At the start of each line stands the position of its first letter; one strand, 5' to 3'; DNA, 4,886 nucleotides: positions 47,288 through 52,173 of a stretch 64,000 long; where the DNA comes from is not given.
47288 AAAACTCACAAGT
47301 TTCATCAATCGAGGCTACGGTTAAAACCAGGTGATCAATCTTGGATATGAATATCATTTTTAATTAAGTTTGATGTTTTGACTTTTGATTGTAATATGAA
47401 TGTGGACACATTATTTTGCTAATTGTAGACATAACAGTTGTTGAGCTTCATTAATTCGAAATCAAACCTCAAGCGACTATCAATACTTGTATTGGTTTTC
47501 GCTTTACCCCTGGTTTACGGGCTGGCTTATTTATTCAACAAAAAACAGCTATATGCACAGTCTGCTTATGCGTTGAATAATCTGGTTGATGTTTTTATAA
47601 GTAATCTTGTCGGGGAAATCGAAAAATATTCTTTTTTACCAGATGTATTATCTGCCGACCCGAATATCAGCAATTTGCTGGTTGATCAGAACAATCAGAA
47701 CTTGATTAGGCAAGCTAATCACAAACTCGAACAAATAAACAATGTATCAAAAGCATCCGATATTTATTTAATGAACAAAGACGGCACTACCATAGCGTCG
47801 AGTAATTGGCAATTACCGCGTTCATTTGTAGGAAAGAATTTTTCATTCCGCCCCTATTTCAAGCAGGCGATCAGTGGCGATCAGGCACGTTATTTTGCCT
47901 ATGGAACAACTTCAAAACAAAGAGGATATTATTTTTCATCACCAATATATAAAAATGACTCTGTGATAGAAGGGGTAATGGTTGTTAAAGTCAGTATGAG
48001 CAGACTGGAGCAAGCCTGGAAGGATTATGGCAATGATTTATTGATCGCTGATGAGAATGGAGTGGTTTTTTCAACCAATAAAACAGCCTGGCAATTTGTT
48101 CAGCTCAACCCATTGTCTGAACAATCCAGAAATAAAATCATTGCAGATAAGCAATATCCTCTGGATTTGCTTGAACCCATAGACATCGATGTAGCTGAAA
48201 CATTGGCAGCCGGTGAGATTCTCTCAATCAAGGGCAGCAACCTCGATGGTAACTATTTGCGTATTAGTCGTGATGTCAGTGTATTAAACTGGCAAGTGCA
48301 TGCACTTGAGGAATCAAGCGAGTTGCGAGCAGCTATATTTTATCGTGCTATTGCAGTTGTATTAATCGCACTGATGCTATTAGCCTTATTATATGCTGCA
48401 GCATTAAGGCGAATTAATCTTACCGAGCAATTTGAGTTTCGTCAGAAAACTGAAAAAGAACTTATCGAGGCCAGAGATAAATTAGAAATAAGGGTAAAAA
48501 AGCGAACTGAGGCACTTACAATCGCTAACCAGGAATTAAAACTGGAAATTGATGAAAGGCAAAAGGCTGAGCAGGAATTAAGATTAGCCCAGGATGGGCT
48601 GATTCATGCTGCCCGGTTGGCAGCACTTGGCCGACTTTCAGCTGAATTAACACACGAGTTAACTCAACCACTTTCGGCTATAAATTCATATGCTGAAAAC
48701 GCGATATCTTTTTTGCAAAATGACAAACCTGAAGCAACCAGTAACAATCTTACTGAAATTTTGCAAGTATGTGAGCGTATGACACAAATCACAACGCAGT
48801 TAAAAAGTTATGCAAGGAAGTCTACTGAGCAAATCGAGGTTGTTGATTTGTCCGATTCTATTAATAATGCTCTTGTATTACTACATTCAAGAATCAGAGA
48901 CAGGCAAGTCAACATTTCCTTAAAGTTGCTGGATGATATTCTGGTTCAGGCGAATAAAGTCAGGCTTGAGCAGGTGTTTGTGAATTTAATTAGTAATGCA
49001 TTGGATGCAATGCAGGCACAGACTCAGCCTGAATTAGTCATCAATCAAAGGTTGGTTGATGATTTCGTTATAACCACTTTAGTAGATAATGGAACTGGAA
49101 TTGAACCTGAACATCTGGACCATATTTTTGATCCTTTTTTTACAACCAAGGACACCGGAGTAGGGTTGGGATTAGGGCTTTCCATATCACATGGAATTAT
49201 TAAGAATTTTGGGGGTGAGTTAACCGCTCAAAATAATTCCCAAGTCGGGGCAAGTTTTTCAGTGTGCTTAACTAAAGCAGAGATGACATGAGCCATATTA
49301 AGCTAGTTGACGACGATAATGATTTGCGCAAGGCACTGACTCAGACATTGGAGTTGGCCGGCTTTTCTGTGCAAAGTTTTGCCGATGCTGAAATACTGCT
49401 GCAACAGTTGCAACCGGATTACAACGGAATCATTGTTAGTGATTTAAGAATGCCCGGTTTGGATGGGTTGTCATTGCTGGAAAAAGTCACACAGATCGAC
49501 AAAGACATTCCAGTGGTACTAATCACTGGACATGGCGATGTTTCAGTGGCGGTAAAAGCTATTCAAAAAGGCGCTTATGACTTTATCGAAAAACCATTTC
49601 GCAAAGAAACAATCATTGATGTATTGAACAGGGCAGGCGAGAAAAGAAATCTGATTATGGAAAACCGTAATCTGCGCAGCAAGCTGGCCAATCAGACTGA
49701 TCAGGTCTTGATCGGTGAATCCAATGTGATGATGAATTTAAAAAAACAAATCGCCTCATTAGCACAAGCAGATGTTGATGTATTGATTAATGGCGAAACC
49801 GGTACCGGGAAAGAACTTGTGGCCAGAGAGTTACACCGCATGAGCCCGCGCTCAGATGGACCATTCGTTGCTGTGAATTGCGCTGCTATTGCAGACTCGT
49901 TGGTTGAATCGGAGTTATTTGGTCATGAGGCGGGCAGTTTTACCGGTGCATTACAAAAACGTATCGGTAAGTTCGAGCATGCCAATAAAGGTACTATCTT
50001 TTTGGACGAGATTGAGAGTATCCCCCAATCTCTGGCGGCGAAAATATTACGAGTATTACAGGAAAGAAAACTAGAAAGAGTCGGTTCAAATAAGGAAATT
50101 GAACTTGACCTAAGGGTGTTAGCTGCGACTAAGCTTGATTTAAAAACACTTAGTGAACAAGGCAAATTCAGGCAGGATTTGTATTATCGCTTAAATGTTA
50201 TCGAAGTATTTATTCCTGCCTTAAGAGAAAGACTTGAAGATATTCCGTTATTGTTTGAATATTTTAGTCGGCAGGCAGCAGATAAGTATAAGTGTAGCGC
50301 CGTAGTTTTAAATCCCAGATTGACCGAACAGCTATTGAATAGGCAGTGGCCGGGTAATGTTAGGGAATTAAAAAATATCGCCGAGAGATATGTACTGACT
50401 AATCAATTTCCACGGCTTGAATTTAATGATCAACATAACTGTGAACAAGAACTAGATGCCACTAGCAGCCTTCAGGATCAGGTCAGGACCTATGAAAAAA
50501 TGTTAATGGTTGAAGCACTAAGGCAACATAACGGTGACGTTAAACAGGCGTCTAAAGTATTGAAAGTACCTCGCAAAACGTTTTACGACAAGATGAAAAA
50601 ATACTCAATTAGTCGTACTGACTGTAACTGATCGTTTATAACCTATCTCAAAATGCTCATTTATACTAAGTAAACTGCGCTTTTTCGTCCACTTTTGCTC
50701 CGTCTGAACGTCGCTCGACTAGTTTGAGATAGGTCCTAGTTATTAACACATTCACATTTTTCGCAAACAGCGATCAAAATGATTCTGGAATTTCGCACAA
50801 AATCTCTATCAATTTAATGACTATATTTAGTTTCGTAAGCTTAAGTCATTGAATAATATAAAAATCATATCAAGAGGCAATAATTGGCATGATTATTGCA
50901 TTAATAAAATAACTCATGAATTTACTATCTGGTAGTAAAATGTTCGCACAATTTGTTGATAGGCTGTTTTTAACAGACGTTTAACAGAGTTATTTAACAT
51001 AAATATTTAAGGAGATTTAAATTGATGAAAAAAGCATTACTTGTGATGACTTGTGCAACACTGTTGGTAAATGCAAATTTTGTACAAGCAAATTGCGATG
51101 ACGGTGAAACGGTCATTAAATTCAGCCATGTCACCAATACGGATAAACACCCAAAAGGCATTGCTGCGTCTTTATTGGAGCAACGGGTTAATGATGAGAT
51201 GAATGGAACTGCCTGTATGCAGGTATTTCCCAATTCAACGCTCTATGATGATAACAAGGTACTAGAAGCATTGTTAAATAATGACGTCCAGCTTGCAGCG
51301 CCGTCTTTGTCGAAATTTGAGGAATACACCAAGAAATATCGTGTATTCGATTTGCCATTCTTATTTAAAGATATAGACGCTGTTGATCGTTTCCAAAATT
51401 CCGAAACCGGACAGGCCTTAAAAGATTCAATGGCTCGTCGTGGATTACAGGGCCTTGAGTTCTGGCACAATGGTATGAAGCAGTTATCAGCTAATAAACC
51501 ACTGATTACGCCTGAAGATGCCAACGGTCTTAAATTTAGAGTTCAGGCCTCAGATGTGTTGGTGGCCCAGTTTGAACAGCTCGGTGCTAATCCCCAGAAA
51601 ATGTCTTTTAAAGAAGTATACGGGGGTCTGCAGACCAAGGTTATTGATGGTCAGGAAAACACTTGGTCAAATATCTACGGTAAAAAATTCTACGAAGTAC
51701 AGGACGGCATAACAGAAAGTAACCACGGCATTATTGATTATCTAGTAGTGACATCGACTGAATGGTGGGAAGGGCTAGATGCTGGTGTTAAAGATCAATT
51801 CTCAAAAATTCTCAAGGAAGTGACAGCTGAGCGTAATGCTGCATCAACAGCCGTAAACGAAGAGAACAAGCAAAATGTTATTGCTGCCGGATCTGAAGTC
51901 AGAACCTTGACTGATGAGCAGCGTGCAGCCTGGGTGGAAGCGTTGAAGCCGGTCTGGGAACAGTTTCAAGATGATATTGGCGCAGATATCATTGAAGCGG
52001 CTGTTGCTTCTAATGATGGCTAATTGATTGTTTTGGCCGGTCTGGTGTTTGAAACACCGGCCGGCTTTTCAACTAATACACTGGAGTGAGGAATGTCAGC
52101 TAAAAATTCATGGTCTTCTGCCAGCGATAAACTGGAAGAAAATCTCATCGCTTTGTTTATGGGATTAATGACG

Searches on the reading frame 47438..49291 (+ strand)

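Call 53: search_protein_families(library=ncbifam, max_evalue=1e-30, proteins=[window:47438-49291:+])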
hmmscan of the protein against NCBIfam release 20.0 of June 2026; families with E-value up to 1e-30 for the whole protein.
window:47438-49291:+ (617 aa): 10 families
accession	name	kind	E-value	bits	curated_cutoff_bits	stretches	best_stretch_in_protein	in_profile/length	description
NF008468.0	PRK11360.1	equivalog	4.4e-48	164.1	646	1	385-613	384-608/616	two-component system sensor histidine kinase AtoS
NF047794.1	HisKinPtgB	equivalog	2.2e-47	161.7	1000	1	357-596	402-638/656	two-component system sensor histidine kinase PgtB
NF041777.1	sens_FixL_Rhizob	equivalog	1.3e-42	146.1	850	1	371-615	236-483/485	sensor protein FixL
NF010411.0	PRK13837.1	equivalog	1.6e-38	132.3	647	1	354-611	408-673/828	two-component system VirA-like sensor kinase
NF052574.1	HisKinEspCMyxo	equivalog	6.9e-37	127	1200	1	385-616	405-640/785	serine histidine kinase EspC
NF007688.0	PRK10364.1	equivalog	1.2e-35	123.1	479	1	375-612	218-450/460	two-component system sensor histidine kinase ZraS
NF052573.1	HisKinEspAMyxo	equivalog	2.2e-33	115.3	1400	1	357-615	351-613/755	serine histidine kinase EspA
NF040750.1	tetrathio_HK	equivalog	3.5e-33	114.9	750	1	375-603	316-544/555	tetrathionate respiration histidine kinase TtrS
NF046020.1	HisKinCckABruc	equivalog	5.3e-33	113.9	1000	1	388-613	471-707/868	cell cycle histidine kinase CckA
NF038348.1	T2SS_HK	subfamily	1.6e-31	109.4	450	0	440-611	403-571/574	histidine kinase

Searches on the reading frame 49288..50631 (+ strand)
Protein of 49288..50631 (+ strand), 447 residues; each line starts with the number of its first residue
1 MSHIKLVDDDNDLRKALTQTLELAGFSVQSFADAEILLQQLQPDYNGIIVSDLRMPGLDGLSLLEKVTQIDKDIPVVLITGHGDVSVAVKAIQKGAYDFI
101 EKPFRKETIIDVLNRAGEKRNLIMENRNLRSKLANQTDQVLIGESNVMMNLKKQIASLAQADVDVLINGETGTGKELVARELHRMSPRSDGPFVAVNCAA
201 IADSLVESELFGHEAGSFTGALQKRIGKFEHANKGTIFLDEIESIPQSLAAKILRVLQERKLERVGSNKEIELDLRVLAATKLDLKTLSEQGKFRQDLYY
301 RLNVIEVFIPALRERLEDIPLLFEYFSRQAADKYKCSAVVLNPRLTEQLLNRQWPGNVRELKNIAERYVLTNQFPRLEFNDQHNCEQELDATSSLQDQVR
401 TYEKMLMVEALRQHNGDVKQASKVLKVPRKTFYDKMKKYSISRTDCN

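Call 53: search_protein_families(library=ncbifam, max_evalue=1e-30, proteins=[window:49288-50631:+])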
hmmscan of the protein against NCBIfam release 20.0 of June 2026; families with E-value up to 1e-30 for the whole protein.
window:49288-50631:+ (447 aa): 25 families
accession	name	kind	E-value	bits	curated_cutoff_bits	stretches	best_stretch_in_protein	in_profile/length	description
TIGR01818.1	ntrC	equivalog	1.2e-123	413.3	558.6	1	5-368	2-363/463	nitrogen regulation protein NR(I)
NF008469.0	PRK11361.1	equivalog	9.7e-118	393.8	714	1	3-445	6-460/461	acetoacetate metabolism transcriptional regulator AtoC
TIGR02915.1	PEP_resp_reg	equivalog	1.1e-114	383.8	502.6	1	6-441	3-444/445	PEP-CTERM-box response regulator transcription factor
NF051870.1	NAssimRespRegNtrX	equivalog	2.6e-107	359.5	600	1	1-413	1-408/452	nitrogen assimilation response regulator NtrX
NF008176.1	PRK10923.1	equivalog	1.9e-106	356.5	620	1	4-366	6-365/469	nitrogen regulation protein NR(I)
NF011695.0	PRK15115.1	equivalog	2.1e-103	346.5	763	1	2-443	7-440/445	two-component system response regulator GlrR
NF041552.1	TF_PrdR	equivalog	1.2e-97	327.6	795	1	127-439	256-576/577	sigma-54 dependent transcriptional regulator PrdR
NF007689.0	PRK10365.1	equivalog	1.6e-93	313.9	760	1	4-436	8-439/441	sigma-54-dependent response regulator transcription factor ZraR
NF003451.0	PRK05022.1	equivalog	4.1e-93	312.8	476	1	127-439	178-508/512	nitric oxide reductase transcriptional regulator NorR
NF049963.1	RespRegFlgRCampy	domain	9.2e-92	308.1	750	1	4-441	3-429/429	fla regulon two-component system response regulator FlgR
TIGR01817.1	nifA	equivalog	1.8e-91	307.5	528.85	1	118-398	175-453/534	nif-specific transcriptional activator NifA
NF050807.1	TransRegFlbDCaul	equivalog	7.6e-87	292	750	1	58-418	55-417/454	sigma-54-dependent transcriptional regulator FlbD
NF041946.1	LuxO_transreg_Vib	equivalog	1.3e-86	291.2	800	1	26-373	21-367/463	quorum-sensing sigma-54 dependent transcriptional regulator LuxO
NF047793.1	ResRegPgtA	equivalog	9.8e-85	284.9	650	1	3-445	7-412/414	two-component system response regulator PgtA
NF011958.0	PRK15429.1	equivalog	1.1e-83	282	830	1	119-443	357-688/692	formate hydrogenlyase transcriptional activator FlhA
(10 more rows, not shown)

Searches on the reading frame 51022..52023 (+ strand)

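Call 53: search_protein_families(library=ncbifam, max_evalue=1e-30, proteins=[window:51022-52023:+])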
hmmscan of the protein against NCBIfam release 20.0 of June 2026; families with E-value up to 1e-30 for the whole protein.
window:51022-52023:+ (333 aa): 2 families
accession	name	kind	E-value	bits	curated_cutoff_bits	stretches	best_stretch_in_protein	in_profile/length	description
TIGR00787.1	dctP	subfamily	2.2e-75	253.4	175.05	1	34-288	1-251/257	DctP family TRAP transporter solute-binding subunit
NF037995.1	TRAP_S1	subfamily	9.3e-55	185.8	50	1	34-304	2-271/271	TRAP transporter substrate-binding protein DctP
